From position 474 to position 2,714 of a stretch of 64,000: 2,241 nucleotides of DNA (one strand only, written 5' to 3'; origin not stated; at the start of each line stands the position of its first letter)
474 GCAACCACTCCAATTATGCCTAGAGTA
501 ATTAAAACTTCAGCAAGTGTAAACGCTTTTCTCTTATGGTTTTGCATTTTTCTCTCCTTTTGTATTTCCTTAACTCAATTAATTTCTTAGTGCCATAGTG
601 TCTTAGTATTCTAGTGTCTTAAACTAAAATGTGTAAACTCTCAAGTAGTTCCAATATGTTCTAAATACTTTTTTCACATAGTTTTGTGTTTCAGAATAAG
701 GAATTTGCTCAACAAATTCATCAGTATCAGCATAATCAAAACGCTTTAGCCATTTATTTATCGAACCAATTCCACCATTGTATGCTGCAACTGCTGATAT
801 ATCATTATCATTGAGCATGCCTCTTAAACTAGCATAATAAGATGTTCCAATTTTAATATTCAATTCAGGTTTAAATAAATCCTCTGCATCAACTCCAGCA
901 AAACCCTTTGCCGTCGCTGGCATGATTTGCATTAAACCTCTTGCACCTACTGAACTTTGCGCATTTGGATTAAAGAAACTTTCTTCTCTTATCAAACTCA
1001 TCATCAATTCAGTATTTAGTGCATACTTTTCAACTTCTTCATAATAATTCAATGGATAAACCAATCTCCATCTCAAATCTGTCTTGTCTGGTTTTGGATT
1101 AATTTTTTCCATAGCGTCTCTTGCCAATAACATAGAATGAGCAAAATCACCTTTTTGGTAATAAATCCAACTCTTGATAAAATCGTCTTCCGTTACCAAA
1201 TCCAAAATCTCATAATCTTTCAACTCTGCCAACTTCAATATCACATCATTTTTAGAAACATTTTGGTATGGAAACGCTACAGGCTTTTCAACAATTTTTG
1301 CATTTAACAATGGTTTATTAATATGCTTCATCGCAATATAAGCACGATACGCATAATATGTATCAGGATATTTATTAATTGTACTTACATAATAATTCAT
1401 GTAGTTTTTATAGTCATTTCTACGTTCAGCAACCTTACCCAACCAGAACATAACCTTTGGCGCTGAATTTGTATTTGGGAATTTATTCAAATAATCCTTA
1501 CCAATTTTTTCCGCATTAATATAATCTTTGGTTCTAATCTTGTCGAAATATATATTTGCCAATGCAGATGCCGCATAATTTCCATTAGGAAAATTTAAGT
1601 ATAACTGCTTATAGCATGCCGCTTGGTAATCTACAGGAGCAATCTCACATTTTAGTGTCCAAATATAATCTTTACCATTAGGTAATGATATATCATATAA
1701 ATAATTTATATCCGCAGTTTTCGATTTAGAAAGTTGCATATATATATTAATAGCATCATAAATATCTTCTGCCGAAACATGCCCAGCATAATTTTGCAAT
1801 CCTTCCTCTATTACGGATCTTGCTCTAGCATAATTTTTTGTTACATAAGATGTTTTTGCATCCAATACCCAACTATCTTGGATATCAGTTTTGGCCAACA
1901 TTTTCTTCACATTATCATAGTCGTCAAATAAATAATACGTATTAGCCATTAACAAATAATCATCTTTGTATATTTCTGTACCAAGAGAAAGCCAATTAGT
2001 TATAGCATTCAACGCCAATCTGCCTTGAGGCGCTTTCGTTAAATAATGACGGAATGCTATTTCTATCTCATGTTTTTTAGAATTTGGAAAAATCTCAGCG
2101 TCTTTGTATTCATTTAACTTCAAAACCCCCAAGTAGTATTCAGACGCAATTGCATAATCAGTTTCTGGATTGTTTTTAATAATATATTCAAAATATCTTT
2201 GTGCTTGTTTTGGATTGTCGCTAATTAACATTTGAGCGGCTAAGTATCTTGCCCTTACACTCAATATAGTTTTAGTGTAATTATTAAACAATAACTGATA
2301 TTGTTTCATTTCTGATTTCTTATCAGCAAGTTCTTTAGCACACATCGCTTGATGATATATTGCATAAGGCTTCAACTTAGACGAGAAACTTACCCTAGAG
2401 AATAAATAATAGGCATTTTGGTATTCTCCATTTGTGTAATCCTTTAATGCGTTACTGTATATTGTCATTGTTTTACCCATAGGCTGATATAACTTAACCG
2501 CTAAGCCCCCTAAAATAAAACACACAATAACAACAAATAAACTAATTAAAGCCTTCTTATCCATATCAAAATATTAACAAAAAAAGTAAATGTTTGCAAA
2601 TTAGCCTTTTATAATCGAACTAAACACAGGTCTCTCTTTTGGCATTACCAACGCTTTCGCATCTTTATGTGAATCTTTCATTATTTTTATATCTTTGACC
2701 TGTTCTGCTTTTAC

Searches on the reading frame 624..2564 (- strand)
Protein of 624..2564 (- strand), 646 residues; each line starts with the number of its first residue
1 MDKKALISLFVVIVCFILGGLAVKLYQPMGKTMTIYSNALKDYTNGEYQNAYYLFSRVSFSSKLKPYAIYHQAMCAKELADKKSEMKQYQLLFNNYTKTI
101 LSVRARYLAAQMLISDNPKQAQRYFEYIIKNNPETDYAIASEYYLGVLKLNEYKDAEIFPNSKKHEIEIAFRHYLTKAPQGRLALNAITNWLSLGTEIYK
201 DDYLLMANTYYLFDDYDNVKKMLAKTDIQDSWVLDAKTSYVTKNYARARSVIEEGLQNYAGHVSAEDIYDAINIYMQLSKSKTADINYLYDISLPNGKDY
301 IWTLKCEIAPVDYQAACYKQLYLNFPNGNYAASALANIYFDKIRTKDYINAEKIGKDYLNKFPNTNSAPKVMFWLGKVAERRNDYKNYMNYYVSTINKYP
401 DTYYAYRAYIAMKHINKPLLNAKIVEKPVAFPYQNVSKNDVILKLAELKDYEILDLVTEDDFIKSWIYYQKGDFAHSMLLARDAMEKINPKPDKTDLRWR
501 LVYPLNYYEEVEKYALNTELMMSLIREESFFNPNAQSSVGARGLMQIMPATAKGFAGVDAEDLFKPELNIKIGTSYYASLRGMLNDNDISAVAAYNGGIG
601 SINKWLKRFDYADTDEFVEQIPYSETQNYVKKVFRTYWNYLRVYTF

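Call 89: search_protein_families(library=pfam, proteins=[window:624-2564:-], max_evalue=0.00001)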
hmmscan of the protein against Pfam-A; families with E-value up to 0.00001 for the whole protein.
window:624-2564:- (646 aa): 1 family
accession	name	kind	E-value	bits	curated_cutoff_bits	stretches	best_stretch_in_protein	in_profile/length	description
PF01464.25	SLT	-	5.1e-28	97.4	21.3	1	510-616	6-115/117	Transglycosylase SLT domain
